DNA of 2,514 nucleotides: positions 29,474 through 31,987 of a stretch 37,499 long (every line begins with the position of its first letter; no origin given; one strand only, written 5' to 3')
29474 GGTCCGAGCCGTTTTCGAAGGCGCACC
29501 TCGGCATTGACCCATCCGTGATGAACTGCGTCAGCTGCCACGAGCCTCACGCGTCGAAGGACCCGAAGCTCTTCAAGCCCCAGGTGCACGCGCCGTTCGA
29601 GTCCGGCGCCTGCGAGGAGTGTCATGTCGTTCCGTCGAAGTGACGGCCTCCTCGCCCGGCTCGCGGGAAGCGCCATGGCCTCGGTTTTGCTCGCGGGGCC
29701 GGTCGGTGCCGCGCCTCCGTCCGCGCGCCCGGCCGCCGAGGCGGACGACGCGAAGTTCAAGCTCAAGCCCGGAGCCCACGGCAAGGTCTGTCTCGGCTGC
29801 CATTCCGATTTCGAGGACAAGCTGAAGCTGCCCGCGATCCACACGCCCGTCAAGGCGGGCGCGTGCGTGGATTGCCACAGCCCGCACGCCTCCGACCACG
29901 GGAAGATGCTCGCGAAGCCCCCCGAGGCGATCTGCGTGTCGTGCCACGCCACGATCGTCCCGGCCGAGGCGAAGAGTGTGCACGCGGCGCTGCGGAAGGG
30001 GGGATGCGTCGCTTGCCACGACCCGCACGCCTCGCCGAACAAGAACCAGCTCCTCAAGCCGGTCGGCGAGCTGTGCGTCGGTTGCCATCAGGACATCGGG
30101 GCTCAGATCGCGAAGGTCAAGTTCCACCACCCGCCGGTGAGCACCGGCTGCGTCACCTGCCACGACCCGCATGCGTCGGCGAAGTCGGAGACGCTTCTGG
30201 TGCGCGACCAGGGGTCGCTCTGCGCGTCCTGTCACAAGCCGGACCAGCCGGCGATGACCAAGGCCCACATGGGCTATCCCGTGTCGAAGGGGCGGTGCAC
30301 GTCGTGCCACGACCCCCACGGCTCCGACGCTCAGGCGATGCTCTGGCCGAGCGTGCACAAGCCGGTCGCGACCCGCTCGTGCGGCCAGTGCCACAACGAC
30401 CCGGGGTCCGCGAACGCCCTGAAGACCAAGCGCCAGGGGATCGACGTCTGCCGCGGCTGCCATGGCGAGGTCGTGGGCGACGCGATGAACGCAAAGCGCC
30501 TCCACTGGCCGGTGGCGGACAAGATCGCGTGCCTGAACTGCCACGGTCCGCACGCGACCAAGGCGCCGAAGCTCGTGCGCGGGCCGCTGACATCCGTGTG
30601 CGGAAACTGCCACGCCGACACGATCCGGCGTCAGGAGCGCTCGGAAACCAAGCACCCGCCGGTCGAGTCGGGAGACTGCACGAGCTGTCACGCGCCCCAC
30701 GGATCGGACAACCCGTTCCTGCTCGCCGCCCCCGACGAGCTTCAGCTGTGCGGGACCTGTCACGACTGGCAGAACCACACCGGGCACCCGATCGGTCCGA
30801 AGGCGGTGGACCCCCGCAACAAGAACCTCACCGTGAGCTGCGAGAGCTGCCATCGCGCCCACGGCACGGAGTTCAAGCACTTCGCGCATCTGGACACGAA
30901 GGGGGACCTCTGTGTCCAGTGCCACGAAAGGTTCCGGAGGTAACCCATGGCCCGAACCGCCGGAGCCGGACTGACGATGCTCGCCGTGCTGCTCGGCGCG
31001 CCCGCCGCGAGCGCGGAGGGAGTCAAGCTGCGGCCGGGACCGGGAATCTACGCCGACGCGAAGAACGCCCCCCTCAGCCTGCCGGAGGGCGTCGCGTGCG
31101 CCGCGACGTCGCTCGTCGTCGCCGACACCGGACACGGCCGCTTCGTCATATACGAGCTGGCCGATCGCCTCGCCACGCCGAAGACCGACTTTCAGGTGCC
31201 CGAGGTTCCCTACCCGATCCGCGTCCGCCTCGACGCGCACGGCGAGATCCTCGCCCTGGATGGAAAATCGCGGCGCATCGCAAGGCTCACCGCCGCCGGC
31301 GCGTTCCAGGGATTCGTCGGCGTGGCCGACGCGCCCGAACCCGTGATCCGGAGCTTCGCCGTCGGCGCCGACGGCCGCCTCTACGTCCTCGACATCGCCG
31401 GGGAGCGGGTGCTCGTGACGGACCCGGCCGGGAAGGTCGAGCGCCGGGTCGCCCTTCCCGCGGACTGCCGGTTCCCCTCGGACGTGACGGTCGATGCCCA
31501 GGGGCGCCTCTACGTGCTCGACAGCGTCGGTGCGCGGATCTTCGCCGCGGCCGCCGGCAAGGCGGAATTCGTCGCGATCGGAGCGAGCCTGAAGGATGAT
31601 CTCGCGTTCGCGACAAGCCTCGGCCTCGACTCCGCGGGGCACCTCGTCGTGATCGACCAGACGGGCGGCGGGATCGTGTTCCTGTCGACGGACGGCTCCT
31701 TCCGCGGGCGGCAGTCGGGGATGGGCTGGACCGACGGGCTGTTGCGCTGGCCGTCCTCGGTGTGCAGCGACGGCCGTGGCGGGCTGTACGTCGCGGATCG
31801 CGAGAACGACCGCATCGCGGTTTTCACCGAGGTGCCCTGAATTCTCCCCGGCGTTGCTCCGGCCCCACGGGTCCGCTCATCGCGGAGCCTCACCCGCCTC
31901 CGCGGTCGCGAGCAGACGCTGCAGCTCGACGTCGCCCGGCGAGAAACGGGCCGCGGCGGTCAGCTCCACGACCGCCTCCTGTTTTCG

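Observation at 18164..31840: OmcS-type cytochrome nanowire gene with a dedicated ~11 kb secretion/assembly/charging operon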

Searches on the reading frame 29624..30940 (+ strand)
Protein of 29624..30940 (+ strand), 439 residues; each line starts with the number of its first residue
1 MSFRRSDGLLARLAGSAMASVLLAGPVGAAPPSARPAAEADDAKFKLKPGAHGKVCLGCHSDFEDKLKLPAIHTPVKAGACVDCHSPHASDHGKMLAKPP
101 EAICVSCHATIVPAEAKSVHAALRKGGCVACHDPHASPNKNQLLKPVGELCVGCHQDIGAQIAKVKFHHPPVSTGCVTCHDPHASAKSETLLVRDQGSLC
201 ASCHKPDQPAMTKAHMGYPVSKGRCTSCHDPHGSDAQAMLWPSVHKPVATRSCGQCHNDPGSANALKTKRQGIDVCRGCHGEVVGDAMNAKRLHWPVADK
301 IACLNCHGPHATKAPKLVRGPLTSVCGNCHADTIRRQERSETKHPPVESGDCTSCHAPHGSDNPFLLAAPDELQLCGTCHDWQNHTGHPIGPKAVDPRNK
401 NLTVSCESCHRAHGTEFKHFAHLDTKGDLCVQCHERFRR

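Call 8: search_protein_families(library=pfam, max_evalue=0.01, proteins=[window:29624-30940:+])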
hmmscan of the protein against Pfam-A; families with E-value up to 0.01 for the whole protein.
window:29624-30940:+ (439 aa): 5 families
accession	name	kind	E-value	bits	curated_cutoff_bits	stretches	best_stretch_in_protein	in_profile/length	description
PF09699.15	Paired_CXXCH_1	-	2.9e-85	280.2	20.6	8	344-384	1-40/41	Doubled CXXCH motif (Paired_CXXCH_1)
PF14522.11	Cytochrome_C7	-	3e-19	69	24.8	6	324-381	14-67/67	Cytochrome c7 and related cytochrome c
PF14537.11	Cytochrom_c3_2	-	1.8e-18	67.2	25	1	251-330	7-78/79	Cytochrome c3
PF02085.21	Cytochrom_CIII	-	4.8e-10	40.1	22.9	0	245-330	25-101/101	Class III cytochrome C family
PF22678.1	Cytochrom_c_NrfB-like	-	1.3e-07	32.4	27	0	323-379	33-89/89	Cytochrome c-type protein NrfB-like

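Call 9: search_protein_families(library=ncbifam, max_evalue=0.01, proteins=[window:29624-30940:+])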
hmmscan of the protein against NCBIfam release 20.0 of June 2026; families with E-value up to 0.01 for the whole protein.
window:29624-30940:+ (439 aa): 10 families
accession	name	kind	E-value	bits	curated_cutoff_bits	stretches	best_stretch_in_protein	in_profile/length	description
TIGR01905.1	paired_CXXCH_1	subfamily_domain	1.3e-80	265.1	25.2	8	344-381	1-37/41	doubled CXXCH domain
TIGR03508.1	decahem_SO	subfamily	1.4e-52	178.8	192.2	4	42-237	59-257/258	DmsE family decaheme c-type cytochrome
NF041028.1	decahem_GSU2203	exception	5e-40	137.7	325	4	99-240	99-240/317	GSU2203 family decaheme c-type cytochrome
TIGR03507.1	decahem_SO1788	subfamily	3.3e-15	55.6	209.3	4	66-135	231-305/672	OmcA/MtrC family decaheme c-type cytochrome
NF008659.0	PRK11659.1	equivalog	6.3e-13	48.8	184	1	224-286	112-173/188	cytochrome c nitrite reductase pentaheme subunit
NF045713.1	CxxCH_16_HmcA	equivalog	7.8e-11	41.3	400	3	176-343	114-265/541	sulfate respiration complex hexadecaheme cytochrome HmcA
TIGR03153.1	cytochr_NrfH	equivalog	1.1e-10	41.7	134.2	1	324-436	29-135/138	cytochrome c nitrite reductase small subunit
TIGR03146.1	cyt_nit_nrfB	equivalog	7.2e-10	39.3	166.6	0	324-381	85-142/145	cytochrome c nitrite reductase pentaheme subunit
NF045722.1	c3_cytochr_TmcA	equivalog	4.2e-05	23.4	114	0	54-109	58-111/125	acidic tetraheme cytochrome c3 TmcA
NF049875.1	NetB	exception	0.0022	17.8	380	0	324-385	139-200/211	Nrf-like electron transfer protein NetB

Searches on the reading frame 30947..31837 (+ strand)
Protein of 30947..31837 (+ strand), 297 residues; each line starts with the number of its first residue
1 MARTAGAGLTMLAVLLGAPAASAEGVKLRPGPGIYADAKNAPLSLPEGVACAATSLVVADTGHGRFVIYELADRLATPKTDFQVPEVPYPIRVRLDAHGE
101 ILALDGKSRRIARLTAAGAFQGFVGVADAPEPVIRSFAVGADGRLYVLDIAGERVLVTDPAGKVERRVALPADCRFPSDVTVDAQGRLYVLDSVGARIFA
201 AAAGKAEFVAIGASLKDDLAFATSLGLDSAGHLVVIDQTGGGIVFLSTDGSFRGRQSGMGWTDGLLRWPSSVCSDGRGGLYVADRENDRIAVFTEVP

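Call 8: search_protein_families(library=pfam, max_evalue=0.01, proteins=[window:30947-31837:+])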
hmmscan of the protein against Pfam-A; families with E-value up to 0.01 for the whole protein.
window:30947-31837:+ (297 aa): 5 families
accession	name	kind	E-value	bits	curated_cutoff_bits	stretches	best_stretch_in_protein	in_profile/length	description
PF01436.27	NHL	-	8.5e-18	63.9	20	2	266-293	1-28/28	NHL repeat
PF24684.1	Vgb_lyase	-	8e-05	22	50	1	91-194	58-158/290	Virginiamycin B lyase family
PF20067.5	SSL_N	-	0.0012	19.1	18.9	0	167-190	14-36/46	Strictosidine synthase-like, N-terminal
PF08450.18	SGL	-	0.0024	18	26.3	0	136-190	188-242/246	SMP-30/Gluconolactonase/LRE-like region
PF25021.1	TEN_NHL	-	0.0048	16.4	27.1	0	149-196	116-163/357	Teneurin NHL domain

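Call 9: search_protein_families(library=ncbifam, max_evalue=0.01, proteins=[window:30947-31837:+])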
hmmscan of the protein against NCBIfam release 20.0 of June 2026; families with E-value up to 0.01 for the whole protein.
window:30947-31837:+ (297 aa): 4 families
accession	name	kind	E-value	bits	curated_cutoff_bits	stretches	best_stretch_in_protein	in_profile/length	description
NF035926.1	scyF_NHL_VPEP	equivalog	5.1e-09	35.7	350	1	142-294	113-274/376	scytonemin biosynthesis PEP-CTERM protein ScyF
NF033206.1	ScyE_fam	subfamily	3e-05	23.7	80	1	137-193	258-320/333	ScyD/ScyE family protein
NF053768.1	CIS12_fam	equivalog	0.00012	20.9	860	1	134-289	46-190/715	CIS12 family contractile injection system protein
TIGR02604.1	Piru_Ver_Nterm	subfamily_domain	0.00037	20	122.2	0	136-155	325-344/367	PVC-type heme-binding CxxCH protein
